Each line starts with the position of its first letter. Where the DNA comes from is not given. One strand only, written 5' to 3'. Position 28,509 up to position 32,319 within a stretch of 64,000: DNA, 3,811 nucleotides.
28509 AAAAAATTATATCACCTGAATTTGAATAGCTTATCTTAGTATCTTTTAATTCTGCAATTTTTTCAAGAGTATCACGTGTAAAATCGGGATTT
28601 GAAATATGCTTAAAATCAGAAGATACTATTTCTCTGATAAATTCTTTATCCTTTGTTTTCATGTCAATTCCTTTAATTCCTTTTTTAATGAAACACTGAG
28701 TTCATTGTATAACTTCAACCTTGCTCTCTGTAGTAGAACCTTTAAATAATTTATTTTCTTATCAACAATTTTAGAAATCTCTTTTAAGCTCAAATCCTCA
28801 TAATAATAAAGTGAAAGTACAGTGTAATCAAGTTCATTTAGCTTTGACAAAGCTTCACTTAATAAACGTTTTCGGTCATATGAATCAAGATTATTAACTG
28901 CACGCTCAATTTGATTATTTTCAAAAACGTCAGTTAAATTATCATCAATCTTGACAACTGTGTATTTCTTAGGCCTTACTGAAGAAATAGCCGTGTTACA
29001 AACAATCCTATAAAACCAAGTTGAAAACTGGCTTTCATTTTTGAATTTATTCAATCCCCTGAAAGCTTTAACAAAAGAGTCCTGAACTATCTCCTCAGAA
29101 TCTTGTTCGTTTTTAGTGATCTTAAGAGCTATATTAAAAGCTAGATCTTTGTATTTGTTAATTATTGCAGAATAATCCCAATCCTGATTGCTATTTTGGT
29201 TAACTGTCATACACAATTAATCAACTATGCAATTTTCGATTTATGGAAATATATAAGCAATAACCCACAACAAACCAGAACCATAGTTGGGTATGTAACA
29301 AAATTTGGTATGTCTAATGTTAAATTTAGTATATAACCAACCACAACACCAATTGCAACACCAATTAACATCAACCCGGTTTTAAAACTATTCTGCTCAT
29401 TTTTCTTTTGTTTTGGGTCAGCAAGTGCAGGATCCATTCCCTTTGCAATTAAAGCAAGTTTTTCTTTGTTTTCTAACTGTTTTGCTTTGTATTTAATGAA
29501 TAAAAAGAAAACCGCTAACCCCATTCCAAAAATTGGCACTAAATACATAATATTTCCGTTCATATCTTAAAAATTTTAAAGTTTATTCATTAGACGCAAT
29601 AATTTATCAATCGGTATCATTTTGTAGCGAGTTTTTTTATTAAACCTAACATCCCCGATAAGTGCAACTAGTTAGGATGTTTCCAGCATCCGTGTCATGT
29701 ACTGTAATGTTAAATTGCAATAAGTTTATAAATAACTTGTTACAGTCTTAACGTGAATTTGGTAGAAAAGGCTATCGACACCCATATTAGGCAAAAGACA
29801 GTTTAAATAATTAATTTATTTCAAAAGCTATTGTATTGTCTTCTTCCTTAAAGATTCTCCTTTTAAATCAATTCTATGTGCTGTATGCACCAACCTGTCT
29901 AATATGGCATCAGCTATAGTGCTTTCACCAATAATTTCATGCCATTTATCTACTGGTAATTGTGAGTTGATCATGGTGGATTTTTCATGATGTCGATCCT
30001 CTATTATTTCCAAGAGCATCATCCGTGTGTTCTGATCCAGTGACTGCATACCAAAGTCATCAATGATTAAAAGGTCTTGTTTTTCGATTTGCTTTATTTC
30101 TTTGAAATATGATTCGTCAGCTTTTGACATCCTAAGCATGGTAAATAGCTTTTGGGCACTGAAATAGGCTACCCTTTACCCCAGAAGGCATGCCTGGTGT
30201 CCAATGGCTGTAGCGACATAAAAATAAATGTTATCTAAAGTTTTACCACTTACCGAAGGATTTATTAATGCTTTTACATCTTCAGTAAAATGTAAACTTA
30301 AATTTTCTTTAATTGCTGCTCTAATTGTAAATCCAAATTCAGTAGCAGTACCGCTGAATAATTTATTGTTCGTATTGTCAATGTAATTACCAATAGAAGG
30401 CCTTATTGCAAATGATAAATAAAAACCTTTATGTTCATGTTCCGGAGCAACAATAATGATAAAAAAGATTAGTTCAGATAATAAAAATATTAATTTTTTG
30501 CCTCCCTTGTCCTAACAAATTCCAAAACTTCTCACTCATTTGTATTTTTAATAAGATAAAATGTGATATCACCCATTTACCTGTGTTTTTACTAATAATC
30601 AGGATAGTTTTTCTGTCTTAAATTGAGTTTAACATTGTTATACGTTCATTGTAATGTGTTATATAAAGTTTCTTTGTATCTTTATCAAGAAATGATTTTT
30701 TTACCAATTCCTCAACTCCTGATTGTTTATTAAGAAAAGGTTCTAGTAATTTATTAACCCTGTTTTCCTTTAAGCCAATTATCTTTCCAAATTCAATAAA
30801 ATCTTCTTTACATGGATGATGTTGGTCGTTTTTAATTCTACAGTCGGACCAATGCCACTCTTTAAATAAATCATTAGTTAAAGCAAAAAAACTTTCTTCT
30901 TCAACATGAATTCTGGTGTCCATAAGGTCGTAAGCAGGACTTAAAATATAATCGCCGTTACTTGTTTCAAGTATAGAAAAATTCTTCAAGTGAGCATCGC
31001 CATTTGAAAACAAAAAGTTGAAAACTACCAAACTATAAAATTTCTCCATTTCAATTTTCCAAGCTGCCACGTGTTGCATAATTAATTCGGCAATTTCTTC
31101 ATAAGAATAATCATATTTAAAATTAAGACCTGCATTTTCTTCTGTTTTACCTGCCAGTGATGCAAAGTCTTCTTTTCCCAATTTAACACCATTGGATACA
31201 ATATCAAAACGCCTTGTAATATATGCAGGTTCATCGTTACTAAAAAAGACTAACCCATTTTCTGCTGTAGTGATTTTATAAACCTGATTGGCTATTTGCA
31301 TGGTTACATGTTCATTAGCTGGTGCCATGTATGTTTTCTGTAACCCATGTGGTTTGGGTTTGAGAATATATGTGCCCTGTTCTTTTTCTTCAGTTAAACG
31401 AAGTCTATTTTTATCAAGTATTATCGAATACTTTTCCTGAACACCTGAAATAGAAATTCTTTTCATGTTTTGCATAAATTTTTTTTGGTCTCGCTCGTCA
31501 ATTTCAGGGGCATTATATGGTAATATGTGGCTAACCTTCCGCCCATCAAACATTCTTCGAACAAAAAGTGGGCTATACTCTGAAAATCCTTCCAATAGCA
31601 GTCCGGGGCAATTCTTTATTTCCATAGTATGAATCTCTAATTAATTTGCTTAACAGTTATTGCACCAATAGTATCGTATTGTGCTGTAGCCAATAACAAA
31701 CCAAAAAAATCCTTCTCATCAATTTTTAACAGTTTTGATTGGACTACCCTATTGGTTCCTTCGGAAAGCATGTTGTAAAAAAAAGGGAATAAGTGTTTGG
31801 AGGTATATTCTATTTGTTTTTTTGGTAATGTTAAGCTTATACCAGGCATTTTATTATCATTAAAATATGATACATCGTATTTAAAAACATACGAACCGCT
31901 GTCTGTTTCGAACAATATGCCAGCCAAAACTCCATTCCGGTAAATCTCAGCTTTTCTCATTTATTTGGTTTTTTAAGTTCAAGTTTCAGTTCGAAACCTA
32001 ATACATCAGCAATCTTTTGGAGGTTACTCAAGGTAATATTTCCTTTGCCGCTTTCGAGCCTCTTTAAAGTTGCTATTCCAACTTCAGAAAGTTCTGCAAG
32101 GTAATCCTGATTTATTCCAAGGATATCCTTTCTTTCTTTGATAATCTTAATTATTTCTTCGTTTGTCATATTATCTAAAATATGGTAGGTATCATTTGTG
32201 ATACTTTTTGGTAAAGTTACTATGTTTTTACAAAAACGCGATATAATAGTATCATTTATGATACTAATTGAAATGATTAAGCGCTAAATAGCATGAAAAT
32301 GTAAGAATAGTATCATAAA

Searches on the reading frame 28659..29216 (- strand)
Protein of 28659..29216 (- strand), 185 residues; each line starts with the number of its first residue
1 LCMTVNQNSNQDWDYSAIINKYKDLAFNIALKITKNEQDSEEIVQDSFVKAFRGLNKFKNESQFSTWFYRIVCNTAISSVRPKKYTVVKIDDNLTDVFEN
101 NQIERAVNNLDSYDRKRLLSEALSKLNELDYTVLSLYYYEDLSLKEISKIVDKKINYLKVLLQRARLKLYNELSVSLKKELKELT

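Call 54: search_protein_families(library=pfam, proteins=[window:28659-29216:-], max_evalue=0.001)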
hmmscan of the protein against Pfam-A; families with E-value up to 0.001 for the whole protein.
window:28659-29216:- (185 aa): 3 families
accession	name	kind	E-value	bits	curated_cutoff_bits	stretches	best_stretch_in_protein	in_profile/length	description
PF04542.20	Sigma70_r2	-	5.7e-14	52.1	24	1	19-81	2-66/71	Sigma-70 region 2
PF08281.18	Sigma70_r4_2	-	4.9e-09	36.2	25.7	1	117-169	2-54/54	Sigma-70, region 4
PF04545.22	Sigma70_r4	-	1.7e-07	31.1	24.1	1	122-170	1-49/50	Sigma-70, region 4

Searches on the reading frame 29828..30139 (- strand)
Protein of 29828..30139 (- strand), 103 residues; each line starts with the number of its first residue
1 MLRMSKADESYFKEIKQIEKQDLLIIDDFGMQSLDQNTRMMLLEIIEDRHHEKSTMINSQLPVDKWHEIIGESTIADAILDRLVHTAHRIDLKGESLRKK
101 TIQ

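Call 54: search_protein_families(library=pfam, proteins=[window:29828-30139:-], max_evalue=0.001)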
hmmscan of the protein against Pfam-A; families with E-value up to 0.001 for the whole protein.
window:29828-30139:- (103 aa): 1 family
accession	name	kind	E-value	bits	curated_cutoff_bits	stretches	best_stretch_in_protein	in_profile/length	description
PF01695.23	IstB_IS21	-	6.5e-29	101.5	24.1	1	2-101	135-234/238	IstB-like ATP binding protein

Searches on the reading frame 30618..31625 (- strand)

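Call 54: search_protein_families(library=pfam, proteins=[window:30618-31625:-], max_evalue=0.001)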
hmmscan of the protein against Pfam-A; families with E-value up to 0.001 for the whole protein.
window:30618-31625:- (335 aa): 1 family
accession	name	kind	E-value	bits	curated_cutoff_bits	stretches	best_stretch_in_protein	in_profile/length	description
PF07804.18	HipA_C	-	4.4e-37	128.3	30.5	1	57-296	1-204/213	HipA-like C-terminal domain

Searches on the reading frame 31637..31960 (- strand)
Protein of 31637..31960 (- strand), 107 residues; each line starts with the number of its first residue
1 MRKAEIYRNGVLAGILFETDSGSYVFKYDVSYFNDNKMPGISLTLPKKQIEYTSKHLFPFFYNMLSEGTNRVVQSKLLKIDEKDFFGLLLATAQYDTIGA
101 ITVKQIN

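Call 54: search_protein_families(library=pfam, proteins=[window:31637-31960:-], max_evalue=0.001)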
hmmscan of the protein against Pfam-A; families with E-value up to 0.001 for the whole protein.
window:31637-31960:- (107 aa): 1 family
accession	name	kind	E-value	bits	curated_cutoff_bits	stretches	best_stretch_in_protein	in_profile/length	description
PF13657.11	Couple_hipA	-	7.1e-18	65.4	22.5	1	5-103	2-98/99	HipA N-terminal domain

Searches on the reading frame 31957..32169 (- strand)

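Call 54: search_protein_families(library=pfam, proteins=[window:31957-32169:-], max_evalue=0.001)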
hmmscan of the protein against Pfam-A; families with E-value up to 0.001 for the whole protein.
window:31957-32169:- (70 aa): 3 families
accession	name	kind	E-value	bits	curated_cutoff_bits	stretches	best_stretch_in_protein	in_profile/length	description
PF01381.28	HTH_3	-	4e-11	43.2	23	1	11-61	2-52/55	Helix-turn-helix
PF13443.12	HTH_26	-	8.1e-05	23.2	22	1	18-58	10-51/63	Cro/C1-type HTH DNA-binding domain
PF13560.12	HTH_31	-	0.00052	20.7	27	1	18-60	14-57/64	Helix-turn-helix domain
